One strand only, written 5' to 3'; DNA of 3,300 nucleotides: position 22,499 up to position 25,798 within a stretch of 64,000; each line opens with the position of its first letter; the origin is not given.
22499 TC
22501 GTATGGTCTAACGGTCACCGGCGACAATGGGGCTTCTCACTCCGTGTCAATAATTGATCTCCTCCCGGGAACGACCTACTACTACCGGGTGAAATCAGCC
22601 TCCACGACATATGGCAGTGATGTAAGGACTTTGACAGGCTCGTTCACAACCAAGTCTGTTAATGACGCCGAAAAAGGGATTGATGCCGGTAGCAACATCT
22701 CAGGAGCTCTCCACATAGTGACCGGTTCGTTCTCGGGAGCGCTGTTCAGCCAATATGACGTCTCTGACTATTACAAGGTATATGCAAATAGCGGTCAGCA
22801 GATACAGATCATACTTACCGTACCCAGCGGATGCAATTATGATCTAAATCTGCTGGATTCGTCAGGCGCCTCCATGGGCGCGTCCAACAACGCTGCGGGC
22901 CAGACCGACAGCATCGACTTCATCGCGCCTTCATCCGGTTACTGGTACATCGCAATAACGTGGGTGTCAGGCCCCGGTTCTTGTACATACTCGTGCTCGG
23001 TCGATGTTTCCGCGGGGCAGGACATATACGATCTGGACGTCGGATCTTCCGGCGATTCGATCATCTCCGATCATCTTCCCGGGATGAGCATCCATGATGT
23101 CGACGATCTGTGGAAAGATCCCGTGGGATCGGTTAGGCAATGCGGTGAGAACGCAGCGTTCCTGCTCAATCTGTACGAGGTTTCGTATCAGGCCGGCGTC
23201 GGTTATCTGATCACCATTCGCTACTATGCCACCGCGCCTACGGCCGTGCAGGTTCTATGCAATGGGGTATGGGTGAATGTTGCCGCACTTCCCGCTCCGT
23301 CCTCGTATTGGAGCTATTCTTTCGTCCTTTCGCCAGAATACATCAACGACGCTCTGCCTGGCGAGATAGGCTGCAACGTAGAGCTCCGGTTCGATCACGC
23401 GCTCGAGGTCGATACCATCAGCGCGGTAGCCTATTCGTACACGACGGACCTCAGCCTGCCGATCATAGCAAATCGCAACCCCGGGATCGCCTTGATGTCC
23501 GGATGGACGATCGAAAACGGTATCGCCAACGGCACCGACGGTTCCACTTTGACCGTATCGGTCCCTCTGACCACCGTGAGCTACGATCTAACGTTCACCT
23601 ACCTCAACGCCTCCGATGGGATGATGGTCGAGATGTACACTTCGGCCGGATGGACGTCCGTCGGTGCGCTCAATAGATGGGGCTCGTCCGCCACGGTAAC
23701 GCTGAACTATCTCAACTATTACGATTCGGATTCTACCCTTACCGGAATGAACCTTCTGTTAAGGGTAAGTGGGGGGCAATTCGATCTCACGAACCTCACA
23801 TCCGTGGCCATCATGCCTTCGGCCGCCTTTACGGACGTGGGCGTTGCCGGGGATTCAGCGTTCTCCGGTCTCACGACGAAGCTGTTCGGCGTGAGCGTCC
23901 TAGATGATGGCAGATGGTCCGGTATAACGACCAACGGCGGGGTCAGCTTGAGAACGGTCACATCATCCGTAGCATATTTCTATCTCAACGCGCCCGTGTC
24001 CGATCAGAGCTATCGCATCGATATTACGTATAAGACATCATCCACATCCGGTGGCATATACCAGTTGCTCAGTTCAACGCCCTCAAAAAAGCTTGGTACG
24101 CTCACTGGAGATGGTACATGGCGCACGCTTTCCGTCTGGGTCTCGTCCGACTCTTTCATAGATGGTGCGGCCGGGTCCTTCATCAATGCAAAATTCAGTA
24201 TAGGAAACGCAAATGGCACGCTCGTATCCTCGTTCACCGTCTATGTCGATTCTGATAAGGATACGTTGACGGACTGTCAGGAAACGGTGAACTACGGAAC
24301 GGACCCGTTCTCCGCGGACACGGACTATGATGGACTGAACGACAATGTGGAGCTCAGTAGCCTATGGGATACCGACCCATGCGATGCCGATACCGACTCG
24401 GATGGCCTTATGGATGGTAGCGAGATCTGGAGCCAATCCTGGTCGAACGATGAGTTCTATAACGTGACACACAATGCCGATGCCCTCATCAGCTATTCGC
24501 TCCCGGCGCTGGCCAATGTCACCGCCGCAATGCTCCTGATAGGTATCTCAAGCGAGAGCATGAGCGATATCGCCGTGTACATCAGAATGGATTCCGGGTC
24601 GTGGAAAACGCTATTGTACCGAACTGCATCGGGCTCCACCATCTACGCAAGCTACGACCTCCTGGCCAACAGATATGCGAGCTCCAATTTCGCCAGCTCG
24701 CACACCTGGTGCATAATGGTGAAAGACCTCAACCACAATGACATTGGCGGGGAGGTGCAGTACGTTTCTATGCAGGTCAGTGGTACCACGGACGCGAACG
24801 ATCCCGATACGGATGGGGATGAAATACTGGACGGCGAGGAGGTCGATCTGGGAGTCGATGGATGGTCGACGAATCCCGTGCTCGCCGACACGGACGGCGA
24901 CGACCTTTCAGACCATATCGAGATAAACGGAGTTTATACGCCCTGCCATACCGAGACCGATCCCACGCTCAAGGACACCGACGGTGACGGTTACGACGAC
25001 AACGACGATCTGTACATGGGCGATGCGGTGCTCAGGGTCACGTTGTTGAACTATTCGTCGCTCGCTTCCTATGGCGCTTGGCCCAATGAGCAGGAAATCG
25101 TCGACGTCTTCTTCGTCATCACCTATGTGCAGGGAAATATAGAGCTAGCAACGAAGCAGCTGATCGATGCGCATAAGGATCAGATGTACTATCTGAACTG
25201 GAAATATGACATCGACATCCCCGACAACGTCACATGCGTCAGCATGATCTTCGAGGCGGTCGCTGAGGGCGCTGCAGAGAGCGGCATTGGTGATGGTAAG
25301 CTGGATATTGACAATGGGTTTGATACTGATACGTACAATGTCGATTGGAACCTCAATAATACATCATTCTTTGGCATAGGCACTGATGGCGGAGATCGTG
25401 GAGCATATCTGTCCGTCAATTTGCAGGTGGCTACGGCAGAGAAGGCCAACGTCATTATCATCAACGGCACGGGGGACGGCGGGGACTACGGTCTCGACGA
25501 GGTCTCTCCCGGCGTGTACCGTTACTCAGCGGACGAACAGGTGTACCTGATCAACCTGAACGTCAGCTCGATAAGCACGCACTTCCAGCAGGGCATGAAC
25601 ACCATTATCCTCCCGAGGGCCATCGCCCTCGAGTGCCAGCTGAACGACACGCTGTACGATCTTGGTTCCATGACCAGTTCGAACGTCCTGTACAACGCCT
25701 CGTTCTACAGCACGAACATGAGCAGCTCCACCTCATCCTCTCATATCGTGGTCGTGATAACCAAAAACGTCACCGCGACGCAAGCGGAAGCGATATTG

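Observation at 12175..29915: tRNA-Val-integrated ~17.7 kb island bounded by an exact 14-bp direct repeat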

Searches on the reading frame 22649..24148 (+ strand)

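Call 23: search_protein_families(library=pfam, proteins=[window:22649-24148:+], max_evalue=1)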
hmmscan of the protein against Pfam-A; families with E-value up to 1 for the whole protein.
window:22649-24148:+ (500 aa): 2 families
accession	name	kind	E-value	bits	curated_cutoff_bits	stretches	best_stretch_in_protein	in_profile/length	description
PF04151.21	PPC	-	1.9e-07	32.3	25.9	1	39-103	2-68/70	Bacterial pre-peptidase C-terminal domain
PF16258.11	DUF4912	-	0.12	13.1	29.4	1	437-477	65-103/118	Domain of unknown function (DUF4912)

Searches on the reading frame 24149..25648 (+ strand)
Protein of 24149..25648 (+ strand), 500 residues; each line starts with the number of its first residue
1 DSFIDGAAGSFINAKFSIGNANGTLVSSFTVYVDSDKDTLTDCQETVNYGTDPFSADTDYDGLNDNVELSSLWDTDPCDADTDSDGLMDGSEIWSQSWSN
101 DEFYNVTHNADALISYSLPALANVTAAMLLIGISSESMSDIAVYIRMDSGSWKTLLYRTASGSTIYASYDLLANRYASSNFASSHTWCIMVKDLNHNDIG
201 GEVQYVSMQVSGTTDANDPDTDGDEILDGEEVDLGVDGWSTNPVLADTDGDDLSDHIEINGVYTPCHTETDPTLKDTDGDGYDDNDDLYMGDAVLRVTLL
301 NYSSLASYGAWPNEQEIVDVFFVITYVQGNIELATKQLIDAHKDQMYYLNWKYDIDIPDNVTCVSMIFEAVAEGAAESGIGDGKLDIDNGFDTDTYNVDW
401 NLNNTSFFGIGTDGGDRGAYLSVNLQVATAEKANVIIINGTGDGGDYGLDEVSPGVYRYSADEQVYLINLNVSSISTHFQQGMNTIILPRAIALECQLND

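Call 23: search_protein_families(library=pfam, proteins=[window:24149-25648:+], max_evalue=1)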
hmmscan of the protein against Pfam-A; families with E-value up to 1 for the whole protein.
window:24149-25648:+ (500 aa): 1 family
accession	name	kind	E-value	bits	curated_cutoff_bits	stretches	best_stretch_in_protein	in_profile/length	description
PF23008.3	FN3_Tor_3rd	-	0.073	13.5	30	1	80-147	11-78/92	Tyrosine-protein kinase receptor torso, third FN3 domain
